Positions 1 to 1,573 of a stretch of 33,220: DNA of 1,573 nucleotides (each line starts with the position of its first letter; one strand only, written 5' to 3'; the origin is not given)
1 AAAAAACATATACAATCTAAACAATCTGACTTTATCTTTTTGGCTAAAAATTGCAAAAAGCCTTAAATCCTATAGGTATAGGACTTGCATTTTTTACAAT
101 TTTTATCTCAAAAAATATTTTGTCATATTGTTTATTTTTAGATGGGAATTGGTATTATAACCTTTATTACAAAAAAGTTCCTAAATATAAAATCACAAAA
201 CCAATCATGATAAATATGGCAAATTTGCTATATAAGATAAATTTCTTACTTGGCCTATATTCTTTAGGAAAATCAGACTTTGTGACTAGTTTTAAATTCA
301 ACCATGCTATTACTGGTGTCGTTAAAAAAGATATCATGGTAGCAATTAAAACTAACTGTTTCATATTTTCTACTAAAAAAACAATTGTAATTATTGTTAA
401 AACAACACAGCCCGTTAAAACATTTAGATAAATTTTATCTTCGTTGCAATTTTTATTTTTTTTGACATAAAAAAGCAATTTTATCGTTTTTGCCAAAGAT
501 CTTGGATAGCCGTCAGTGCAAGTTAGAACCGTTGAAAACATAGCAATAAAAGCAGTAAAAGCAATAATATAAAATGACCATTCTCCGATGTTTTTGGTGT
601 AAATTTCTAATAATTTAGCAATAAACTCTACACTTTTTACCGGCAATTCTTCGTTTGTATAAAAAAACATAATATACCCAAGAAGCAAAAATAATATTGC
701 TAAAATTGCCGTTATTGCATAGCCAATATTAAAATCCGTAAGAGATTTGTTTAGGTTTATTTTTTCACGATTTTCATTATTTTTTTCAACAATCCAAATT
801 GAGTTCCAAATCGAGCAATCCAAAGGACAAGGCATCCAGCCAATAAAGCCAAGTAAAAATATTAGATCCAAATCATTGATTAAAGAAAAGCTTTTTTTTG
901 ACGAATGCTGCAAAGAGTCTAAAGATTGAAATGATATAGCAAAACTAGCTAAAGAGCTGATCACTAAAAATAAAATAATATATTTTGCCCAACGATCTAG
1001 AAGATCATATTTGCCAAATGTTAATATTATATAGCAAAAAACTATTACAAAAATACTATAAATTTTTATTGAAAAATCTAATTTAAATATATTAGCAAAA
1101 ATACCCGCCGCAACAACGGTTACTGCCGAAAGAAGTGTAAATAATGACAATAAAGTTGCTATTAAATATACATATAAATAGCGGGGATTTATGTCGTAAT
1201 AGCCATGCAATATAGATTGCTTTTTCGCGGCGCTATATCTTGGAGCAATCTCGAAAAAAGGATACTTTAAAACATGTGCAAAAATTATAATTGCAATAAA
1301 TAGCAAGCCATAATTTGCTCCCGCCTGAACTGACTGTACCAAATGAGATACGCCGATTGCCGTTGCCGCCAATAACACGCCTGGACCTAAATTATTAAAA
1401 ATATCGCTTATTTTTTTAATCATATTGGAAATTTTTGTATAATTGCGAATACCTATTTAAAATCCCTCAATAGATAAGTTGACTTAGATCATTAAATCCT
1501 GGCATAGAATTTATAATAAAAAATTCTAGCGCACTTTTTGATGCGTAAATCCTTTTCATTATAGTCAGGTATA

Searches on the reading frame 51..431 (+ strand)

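Call 73: search_protein_families(library=pfam, proteins=[window:51-431:+], max_evalue=0.01)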
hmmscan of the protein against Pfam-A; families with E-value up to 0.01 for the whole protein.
window:51-431:+ (126 aa): 1 family
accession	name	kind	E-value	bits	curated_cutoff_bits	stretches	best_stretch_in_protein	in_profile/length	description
PF20480.3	DUF6720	-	0.0013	18.6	27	1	34-109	151-226/307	Family of unknown function (DUF6720)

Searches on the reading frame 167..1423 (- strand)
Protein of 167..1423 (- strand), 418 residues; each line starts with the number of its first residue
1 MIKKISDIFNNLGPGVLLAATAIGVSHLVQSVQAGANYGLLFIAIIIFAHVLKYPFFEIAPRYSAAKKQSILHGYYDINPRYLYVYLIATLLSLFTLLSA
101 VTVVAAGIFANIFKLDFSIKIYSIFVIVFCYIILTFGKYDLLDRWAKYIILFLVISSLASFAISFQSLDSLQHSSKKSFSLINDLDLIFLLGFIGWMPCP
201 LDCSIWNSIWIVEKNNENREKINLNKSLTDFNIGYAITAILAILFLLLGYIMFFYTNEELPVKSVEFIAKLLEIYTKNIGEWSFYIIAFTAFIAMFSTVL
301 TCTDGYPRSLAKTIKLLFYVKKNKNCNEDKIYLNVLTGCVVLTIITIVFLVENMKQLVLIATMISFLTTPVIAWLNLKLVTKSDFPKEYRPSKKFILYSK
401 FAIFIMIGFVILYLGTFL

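Call 17: find_encoding_contigs(protein=window:167-1423:-, flank=10000, max_places=10)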
Protein window:167-1423:- (418 aa): 5 contigs read that carry it; 3 places shown.
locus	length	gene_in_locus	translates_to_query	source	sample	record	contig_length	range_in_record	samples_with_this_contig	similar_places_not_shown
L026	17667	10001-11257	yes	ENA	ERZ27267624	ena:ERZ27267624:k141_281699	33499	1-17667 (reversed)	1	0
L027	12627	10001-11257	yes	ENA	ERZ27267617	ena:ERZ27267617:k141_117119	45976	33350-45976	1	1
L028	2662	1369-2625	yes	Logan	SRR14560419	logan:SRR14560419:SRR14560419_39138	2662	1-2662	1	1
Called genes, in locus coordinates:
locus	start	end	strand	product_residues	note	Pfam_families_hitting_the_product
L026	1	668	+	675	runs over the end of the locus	PF00111:Fer2, PF13510:Fer2_4, PF10588:NADH-G_4Fe-4S_3, PF22117:Fer4_Nqo3, PF22151:Fer4_NDSU1, PF00384:Molybdopterin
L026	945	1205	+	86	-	PF01197:Ribosomal_L31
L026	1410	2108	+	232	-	PF12697:Abhydrolase_6 (weak)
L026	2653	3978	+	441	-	-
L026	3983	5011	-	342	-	PF01208:URO-D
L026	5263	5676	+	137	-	PF01242:PTPS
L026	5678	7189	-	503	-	PF01235:Na_Ala_symp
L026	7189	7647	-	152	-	PF07681:DoxX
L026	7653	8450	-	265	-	PF10108:DNA_pol_B_exo2, PF13482:RNase_H_2 (weak)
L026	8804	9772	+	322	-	PF08240:ADH_N, PF00107:ADH_zinc_N, PF13602:ADH_zinc_N_2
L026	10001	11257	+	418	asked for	PF01566:Nramp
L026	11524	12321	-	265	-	PF02405:MlaE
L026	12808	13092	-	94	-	-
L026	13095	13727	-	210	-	-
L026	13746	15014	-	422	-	PF00464:SHMT, PF00155:Aminotran_1_2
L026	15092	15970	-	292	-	PF00574:CLP_protease (faint), PF25145:NfeD1b_N (weak), PF01343:Peptidase_S49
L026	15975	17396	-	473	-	PF00330:Aconitase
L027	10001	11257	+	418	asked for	PF01566:Nramp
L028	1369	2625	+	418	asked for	PF01566:Nramp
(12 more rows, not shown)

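Call 73: search_protein_families(library=pfam, proteins=[L026:12808-13092:-, L026:13095-13727:-], max_evalue=0.01)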
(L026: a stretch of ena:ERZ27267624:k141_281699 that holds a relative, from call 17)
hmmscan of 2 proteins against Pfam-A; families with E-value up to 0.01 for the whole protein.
L026:12808-13092:- (94 aa): 1 family
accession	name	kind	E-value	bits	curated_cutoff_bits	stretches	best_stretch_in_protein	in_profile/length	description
PF00403.32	HMA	-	3.3e-05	24.6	24.8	1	27-81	2-55/62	Heavy-metal-associated domain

L026:13095-13727:- (210 aa): 0 families
